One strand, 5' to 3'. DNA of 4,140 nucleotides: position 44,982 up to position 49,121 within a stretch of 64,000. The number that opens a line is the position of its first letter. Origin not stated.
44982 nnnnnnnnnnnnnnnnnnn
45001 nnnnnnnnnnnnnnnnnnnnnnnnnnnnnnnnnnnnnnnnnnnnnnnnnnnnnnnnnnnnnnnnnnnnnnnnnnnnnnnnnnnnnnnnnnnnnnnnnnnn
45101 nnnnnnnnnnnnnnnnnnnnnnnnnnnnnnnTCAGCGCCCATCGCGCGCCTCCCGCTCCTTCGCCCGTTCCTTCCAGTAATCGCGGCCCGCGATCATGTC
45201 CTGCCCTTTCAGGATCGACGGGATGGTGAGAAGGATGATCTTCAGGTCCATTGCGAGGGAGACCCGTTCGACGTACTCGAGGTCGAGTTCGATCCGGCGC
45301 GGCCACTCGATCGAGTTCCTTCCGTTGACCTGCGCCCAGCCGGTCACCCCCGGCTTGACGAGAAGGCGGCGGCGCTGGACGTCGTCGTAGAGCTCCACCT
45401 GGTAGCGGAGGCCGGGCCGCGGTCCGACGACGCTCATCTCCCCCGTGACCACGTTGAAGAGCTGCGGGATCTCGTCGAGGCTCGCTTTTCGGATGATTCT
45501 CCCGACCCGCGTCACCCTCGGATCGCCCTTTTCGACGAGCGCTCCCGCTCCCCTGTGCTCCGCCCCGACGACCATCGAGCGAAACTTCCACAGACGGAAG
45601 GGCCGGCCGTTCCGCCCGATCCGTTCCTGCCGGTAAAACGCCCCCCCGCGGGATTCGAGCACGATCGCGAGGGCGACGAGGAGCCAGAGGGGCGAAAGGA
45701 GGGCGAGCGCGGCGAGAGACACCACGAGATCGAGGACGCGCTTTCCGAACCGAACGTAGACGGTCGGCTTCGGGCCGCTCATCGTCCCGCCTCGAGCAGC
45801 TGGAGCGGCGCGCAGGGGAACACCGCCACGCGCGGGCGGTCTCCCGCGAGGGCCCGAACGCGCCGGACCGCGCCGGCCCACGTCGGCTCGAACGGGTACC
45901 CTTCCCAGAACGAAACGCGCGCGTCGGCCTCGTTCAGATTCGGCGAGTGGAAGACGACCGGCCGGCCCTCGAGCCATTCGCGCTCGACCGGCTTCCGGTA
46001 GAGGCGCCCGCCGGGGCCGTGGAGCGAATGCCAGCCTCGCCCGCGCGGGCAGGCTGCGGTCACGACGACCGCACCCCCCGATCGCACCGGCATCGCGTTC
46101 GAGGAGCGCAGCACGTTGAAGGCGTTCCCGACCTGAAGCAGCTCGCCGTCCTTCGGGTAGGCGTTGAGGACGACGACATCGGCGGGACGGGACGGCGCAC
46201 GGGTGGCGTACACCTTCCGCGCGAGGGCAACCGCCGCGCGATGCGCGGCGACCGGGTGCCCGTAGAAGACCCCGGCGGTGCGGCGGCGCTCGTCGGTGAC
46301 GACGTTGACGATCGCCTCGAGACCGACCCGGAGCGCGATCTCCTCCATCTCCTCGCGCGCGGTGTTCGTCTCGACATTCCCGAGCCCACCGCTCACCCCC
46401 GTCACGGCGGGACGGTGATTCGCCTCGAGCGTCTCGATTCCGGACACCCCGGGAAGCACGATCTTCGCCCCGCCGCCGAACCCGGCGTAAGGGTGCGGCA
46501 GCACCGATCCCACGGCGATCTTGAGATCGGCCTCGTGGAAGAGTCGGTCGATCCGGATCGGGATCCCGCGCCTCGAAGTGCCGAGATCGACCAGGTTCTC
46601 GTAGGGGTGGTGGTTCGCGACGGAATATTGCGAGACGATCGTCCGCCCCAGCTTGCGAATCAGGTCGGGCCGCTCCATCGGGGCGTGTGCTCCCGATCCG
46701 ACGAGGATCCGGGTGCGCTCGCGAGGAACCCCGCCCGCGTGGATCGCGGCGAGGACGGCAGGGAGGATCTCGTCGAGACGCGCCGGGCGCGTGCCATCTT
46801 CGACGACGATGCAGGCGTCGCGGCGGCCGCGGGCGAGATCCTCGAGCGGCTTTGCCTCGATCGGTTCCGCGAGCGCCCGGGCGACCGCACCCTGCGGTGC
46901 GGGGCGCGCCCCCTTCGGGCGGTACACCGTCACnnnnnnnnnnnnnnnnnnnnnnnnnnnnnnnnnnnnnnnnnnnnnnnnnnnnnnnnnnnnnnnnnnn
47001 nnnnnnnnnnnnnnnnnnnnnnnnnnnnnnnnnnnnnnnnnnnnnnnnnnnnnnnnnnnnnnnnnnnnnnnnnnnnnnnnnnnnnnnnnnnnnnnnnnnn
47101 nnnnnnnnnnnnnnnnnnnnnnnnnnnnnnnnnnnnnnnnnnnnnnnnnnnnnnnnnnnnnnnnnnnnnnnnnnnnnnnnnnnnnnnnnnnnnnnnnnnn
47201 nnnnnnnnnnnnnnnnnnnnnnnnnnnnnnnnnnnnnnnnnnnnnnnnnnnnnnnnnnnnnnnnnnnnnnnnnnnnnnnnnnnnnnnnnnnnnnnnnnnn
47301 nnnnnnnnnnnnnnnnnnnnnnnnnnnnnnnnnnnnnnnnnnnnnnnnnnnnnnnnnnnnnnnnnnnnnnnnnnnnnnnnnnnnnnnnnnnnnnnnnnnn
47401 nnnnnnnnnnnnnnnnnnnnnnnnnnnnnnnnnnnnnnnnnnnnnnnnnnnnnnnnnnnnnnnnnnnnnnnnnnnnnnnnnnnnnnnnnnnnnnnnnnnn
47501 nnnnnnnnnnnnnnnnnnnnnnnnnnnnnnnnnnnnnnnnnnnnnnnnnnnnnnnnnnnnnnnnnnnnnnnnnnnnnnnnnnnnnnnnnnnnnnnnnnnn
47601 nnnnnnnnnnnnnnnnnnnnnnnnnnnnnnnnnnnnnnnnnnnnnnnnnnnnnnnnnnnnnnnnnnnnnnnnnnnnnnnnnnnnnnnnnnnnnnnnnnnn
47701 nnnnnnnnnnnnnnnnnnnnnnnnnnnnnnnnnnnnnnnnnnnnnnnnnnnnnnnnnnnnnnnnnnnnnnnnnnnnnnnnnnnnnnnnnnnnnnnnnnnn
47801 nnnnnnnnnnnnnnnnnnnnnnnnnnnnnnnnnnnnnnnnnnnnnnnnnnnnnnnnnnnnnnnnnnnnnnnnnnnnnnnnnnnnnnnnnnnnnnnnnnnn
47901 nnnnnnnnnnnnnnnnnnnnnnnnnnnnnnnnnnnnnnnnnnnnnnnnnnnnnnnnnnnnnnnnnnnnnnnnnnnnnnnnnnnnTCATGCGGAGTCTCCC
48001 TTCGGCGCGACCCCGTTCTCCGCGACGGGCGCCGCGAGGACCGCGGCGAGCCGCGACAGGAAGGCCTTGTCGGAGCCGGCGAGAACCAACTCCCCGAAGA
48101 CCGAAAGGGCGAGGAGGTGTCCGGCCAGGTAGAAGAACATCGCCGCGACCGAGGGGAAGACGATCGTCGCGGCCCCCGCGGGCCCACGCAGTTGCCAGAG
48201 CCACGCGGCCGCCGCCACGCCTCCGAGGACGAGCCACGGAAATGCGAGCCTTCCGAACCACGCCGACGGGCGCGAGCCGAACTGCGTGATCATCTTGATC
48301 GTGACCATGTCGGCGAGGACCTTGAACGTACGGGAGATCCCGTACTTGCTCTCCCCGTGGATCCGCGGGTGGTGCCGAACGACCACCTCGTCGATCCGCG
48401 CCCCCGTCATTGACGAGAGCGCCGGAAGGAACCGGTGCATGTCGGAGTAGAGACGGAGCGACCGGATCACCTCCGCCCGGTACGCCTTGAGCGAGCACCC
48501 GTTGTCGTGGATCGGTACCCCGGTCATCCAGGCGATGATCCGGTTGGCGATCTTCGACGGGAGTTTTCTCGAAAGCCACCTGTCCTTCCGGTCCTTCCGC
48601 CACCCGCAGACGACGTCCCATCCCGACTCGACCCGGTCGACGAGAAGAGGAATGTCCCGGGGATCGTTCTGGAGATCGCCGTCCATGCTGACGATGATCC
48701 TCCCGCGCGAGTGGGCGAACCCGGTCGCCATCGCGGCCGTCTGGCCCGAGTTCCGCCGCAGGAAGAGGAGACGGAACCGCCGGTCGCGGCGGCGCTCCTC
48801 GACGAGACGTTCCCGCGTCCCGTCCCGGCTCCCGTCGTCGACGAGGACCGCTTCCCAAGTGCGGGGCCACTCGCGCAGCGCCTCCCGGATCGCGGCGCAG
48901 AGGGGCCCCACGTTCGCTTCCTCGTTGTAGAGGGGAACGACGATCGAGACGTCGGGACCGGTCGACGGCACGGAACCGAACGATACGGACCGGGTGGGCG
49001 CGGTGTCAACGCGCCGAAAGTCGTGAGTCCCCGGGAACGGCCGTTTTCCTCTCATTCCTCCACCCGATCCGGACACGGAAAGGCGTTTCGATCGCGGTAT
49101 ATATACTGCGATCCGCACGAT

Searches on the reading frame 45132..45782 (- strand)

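Call 78: search_protein_families(library=pfam, proteins=[window:45132-45782:-], max_evalue=0.00001)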
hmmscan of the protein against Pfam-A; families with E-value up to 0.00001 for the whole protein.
window:45132-45782:- (216 aa): 1 family
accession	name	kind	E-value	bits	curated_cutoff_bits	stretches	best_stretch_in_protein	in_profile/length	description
PF02397.22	Bac_transf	-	8.6e-67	224.6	27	1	14-191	1-178/179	Bacterial sugar transferase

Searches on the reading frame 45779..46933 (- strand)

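Call 78: search_protein_families(library=pfam, proteins=[window:45779-46933:-], max_evalue=0.00001)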
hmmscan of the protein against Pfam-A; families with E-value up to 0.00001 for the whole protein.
window:45779-46933:- (384 aa): 1 family
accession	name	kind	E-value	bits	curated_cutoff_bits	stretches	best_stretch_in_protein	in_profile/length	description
PF09861.14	Lar_N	-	6.9e-48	163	23.3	1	3-175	18-194/204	Lactate racemase N-terminal domain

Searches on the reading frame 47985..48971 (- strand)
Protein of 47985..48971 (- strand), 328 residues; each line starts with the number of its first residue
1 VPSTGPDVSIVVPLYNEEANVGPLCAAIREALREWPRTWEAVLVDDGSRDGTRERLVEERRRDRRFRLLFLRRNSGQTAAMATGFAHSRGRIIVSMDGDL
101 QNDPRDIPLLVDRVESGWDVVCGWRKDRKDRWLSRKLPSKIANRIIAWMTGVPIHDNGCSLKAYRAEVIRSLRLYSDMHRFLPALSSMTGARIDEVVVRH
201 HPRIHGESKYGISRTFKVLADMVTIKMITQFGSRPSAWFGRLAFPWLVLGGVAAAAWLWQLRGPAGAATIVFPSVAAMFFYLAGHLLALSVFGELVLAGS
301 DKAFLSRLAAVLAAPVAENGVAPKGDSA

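Call 78: search_protein_families(library=pfam, proteins=[window:47985-48971:-], max_evalue=0.00001)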
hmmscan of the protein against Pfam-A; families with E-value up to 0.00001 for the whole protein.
window:47985-48971:- (328 aa): 1 family
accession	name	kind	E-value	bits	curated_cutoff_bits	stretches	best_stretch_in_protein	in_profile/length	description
PF00535.33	Glycos_transf_2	-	2.2e-29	103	23.3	1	9-171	1-166/168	Glycosyl transferase family 2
